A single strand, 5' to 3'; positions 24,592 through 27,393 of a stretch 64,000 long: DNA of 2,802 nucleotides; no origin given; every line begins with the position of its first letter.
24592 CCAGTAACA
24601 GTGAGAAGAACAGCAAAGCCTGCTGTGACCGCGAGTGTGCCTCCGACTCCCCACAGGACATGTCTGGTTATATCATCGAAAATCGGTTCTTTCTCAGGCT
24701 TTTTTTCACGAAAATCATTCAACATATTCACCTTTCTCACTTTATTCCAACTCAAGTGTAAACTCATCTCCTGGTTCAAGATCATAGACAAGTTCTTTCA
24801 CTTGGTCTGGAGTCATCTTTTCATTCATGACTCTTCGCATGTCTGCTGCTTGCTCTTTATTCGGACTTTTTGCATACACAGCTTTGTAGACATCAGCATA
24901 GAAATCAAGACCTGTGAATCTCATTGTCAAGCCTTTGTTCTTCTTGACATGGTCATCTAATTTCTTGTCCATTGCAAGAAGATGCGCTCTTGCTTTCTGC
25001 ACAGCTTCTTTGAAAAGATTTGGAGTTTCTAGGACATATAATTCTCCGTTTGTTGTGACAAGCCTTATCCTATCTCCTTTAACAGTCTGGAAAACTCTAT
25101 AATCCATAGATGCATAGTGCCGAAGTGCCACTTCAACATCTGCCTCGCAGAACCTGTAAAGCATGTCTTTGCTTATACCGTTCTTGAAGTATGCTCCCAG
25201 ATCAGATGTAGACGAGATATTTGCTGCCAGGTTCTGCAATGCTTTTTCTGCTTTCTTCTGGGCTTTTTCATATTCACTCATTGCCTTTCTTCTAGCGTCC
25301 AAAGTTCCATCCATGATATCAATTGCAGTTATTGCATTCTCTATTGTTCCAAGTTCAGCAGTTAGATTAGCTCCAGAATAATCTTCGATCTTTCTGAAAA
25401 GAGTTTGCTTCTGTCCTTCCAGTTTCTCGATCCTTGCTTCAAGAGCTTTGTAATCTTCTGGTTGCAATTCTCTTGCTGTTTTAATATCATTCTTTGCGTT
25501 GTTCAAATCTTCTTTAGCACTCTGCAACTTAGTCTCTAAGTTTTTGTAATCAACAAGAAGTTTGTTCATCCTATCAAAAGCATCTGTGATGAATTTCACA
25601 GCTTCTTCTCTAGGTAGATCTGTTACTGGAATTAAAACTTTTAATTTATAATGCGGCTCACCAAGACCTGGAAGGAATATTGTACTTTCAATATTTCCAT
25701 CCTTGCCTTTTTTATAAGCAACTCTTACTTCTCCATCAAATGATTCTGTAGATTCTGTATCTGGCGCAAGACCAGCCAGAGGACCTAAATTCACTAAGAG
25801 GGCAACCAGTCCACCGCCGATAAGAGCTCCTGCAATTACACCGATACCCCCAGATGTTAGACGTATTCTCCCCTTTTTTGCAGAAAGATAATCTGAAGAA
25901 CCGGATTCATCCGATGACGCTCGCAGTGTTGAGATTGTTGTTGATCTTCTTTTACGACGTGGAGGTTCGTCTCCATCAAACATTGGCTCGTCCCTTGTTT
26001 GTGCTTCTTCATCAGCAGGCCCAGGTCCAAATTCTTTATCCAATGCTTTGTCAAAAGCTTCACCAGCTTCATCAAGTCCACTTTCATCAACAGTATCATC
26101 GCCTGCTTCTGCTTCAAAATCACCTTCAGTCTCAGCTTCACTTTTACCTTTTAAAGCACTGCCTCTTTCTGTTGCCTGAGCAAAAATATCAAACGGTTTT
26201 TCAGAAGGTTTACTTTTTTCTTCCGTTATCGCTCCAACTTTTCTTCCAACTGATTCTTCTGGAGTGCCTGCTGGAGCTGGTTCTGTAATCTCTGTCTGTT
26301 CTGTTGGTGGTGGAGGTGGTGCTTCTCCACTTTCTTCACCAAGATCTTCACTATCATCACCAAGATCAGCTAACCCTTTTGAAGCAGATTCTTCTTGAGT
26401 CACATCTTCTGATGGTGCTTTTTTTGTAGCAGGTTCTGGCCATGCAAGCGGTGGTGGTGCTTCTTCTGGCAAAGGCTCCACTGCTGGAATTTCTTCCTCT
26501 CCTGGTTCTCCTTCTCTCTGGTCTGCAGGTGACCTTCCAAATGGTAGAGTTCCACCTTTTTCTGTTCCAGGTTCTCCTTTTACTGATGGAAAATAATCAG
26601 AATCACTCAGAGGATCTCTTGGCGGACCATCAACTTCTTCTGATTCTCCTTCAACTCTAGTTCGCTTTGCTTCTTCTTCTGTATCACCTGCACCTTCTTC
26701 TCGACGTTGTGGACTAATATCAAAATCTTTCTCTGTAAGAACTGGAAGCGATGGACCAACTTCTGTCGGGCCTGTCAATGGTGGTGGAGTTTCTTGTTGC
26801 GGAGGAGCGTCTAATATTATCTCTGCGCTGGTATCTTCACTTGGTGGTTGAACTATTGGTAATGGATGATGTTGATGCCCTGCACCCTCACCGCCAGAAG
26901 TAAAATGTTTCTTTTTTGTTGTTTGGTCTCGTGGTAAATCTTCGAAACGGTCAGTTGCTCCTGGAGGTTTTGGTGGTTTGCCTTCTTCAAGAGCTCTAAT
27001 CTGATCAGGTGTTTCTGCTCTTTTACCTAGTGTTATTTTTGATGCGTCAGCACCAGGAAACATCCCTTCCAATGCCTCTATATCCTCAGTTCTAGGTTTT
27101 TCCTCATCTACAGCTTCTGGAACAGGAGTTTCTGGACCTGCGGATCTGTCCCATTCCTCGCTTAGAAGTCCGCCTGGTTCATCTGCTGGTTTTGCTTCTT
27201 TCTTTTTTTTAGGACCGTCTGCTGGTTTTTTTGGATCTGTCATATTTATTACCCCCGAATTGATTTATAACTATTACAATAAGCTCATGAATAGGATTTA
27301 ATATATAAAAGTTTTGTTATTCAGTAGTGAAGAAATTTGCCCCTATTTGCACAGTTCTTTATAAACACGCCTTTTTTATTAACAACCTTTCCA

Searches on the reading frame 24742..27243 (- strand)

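Call 25: search_protein_families(library=pfam, proteins=[window:24742-27243:-], max_evalue=0.001)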
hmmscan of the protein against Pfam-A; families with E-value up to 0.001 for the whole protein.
window:24742-27243:- (833 aa): 1 family
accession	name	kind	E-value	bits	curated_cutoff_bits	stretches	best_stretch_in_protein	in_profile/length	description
PF07926.17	TPR_MLP1_2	-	3.2e-05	24.4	36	1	547-621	54-128/129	TPR/MLP1/MLP2-like protein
